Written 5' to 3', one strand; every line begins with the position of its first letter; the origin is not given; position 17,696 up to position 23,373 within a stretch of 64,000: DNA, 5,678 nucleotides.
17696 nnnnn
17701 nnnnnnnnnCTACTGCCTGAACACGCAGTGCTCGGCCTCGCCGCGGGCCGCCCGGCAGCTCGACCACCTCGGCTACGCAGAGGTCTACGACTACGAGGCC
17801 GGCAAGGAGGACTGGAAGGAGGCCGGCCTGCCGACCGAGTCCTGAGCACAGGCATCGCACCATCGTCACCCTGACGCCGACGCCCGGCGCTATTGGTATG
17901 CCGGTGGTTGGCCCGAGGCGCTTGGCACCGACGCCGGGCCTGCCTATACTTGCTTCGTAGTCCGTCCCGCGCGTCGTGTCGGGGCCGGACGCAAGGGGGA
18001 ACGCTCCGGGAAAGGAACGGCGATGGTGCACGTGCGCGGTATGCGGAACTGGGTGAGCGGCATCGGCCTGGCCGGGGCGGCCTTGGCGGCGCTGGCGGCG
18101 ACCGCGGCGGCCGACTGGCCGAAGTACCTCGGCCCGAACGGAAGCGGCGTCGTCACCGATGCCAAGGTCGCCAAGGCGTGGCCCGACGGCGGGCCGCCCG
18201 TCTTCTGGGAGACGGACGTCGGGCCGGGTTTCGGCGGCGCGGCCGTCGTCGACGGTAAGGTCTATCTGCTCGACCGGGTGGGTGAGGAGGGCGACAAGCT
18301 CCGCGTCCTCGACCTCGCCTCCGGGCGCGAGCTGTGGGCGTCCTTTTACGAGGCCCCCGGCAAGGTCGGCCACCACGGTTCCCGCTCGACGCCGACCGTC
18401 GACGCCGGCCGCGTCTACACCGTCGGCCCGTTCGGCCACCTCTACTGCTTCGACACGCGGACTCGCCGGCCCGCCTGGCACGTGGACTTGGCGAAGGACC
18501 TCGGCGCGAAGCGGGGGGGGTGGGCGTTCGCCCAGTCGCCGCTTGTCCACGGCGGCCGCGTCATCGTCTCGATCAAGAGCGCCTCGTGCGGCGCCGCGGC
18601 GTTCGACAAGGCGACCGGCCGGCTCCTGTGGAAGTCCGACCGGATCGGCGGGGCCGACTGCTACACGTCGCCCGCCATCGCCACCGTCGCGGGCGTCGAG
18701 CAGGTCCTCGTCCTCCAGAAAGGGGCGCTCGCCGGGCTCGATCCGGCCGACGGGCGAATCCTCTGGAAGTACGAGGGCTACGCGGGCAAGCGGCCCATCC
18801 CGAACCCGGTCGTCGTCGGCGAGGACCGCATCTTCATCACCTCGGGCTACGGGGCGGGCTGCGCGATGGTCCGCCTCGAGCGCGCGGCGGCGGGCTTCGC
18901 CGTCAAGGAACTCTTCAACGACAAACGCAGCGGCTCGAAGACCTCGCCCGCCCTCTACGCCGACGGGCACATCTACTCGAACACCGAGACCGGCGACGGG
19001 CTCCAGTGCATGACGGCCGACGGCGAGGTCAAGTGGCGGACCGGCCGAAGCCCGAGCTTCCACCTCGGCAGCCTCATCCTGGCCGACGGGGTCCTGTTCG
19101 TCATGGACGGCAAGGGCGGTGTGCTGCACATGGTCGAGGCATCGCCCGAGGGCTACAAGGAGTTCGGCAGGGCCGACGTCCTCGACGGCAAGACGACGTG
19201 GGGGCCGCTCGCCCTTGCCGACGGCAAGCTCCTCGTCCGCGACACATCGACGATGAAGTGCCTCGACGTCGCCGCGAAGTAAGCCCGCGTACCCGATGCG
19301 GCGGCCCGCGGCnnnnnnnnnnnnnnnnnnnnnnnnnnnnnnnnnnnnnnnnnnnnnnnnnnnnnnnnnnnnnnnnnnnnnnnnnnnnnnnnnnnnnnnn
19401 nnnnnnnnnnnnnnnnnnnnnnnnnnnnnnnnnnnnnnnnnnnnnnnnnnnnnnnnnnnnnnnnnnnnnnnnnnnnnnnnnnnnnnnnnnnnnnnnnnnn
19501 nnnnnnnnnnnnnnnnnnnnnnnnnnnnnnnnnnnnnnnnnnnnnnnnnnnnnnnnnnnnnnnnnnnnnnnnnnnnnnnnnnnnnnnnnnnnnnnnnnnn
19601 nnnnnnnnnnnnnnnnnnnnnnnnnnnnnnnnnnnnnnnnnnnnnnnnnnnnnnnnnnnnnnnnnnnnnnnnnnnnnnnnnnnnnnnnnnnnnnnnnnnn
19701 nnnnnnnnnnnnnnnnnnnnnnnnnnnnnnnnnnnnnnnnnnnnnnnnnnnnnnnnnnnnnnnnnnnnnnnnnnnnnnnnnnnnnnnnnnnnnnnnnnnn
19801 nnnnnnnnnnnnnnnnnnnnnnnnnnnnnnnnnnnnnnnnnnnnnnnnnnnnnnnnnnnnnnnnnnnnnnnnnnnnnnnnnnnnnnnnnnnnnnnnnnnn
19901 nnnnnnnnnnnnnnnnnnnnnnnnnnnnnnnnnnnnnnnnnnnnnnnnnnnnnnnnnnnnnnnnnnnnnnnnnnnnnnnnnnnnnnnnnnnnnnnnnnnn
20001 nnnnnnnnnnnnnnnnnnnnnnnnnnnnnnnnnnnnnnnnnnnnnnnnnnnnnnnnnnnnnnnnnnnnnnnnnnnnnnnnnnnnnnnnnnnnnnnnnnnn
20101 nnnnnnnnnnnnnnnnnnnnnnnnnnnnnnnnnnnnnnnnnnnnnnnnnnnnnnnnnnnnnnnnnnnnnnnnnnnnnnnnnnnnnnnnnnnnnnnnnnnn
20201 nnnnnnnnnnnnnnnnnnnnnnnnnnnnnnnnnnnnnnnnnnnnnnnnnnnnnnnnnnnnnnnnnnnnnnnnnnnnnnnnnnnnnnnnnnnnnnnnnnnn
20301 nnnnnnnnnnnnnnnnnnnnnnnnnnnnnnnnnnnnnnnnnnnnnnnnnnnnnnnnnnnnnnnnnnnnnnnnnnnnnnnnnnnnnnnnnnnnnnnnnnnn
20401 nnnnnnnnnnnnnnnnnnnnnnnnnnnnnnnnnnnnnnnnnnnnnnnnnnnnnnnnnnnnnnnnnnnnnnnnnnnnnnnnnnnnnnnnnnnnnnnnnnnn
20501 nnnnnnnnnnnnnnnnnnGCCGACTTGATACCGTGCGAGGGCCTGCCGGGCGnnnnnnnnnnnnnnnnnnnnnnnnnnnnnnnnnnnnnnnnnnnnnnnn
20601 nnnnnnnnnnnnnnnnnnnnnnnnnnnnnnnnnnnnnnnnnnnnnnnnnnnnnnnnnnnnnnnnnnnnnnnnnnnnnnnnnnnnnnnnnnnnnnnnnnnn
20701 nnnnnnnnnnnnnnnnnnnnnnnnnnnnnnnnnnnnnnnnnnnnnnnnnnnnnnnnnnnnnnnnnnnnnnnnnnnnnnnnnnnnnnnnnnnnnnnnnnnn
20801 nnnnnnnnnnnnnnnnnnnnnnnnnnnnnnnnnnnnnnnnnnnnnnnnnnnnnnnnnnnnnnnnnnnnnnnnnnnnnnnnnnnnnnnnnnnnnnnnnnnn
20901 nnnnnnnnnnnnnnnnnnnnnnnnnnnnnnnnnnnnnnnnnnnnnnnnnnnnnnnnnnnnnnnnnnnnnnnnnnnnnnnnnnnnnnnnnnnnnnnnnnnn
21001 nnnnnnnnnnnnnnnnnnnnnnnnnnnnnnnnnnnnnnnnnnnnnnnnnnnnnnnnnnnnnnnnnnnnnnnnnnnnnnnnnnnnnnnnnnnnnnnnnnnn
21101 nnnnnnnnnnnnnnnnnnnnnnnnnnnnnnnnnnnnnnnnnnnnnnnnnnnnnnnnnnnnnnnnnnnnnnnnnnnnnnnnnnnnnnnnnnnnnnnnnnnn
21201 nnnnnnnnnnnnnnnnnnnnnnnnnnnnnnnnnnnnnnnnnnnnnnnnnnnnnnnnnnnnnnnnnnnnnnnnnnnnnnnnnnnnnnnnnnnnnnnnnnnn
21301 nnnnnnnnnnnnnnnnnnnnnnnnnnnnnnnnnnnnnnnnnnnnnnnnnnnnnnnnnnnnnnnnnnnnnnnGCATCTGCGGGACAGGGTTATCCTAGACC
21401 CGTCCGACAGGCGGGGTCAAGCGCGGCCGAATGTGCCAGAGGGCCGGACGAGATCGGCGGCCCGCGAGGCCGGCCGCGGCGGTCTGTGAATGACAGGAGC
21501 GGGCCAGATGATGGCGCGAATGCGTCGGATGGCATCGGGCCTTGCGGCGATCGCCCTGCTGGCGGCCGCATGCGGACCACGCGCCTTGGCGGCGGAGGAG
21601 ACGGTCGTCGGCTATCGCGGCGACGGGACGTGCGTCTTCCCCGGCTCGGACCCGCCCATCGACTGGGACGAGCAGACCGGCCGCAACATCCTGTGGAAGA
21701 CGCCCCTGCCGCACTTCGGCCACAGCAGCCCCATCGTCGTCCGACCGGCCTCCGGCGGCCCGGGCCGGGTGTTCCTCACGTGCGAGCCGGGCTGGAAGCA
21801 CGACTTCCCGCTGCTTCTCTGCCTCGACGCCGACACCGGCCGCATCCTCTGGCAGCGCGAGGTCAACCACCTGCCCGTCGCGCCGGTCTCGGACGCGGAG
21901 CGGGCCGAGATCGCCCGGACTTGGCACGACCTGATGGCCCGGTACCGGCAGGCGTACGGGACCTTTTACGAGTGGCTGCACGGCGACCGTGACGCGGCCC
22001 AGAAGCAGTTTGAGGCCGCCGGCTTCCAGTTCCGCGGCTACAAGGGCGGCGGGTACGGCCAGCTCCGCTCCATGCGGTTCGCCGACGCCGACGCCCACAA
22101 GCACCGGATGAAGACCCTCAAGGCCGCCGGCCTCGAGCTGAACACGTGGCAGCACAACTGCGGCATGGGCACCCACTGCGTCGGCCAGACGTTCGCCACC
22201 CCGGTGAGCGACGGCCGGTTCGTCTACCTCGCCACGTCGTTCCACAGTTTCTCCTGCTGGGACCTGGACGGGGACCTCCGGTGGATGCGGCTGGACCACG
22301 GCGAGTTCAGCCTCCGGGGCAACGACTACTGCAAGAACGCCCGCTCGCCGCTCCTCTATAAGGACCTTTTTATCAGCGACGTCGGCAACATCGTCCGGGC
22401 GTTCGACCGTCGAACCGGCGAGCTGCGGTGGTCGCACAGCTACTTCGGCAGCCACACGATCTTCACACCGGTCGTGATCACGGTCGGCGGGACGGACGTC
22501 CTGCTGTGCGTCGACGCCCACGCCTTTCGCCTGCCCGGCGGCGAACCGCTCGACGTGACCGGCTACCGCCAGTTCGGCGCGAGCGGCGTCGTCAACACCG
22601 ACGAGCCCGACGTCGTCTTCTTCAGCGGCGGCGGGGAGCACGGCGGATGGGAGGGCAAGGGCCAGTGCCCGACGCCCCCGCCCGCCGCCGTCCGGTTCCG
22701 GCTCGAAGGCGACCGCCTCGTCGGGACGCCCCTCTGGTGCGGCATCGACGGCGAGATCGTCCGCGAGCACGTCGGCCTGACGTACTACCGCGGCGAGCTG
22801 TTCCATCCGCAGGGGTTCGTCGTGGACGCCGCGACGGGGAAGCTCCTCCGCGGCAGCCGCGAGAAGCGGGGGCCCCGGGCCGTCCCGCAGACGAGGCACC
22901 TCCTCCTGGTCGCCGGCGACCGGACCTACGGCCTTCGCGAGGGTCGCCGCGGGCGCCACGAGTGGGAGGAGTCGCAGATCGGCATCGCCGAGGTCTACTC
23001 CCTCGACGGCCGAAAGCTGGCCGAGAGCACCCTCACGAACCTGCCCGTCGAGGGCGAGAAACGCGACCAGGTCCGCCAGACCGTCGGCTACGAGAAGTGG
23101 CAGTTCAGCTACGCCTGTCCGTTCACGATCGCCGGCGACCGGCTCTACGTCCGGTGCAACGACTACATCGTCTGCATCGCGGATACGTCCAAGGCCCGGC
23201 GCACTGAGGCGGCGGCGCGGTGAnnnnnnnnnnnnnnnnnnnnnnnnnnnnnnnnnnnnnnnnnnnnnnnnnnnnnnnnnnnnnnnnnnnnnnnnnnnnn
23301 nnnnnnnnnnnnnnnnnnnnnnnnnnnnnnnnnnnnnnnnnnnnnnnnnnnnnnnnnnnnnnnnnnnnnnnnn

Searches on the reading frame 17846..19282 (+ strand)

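Call 50: search_protein_families(library=pfam, proteins=[window:17846-19282:+], max_evalue=0.001)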
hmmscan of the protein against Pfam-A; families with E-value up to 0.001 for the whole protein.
window:17846-19282:+ (478 aa): 3 families
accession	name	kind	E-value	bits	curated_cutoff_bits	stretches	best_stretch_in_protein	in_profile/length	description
PF13360.13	PQQ_2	-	2.9e-31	109.4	27.6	1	152-398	5-232/233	Outer membrane protein assembly factor BamB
PF13570.13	Beta-prop_ACSF4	-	6.9e-08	32.7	133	0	232-424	9-195/329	Beta-alanine-activating enzyme, beta-propeller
PF01011.28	PQQ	-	5e-06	25.9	26.7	0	192-265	492-575/595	Glucose/ethanol/alcohol dehydrogenase, beta-propeller domain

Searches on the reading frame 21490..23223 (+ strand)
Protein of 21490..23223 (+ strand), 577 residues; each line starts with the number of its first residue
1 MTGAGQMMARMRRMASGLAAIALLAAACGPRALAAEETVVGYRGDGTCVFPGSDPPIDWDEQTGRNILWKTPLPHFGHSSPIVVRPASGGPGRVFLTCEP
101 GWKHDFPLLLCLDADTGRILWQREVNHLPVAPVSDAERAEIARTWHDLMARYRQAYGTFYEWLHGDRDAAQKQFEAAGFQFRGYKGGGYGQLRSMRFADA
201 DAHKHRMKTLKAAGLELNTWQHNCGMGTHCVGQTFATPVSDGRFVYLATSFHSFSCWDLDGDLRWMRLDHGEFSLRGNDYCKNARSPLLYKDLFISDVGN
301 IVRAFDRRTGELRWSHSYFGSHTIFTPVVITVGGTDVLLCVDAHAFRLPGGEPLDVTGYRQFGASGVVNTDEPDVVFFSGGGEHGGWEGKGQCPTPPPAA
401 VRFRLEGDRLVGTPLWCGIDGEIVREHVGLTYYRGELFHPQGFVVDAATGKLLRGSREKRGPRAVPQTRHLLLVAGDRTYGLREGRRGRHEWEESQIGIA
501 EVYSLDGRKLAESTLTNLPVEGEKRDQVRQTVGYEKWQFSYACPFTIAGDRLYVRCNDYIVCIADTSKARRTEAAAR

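Call 50: search_protein_families(library=pfam, proteins=[window:21490-23223:+], max_evalue=0.001)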
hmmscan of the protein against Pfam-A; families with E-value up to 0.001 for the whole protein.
window:21490-23223:+ (577 aa): 1 family
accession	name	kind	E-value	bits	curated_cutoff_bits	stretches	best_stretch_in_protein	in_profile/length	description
PF13360.13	PQQ_2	-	2e-09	37.9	27.6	0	234-317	28-100/233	Outer membrane protein assembly factor BamB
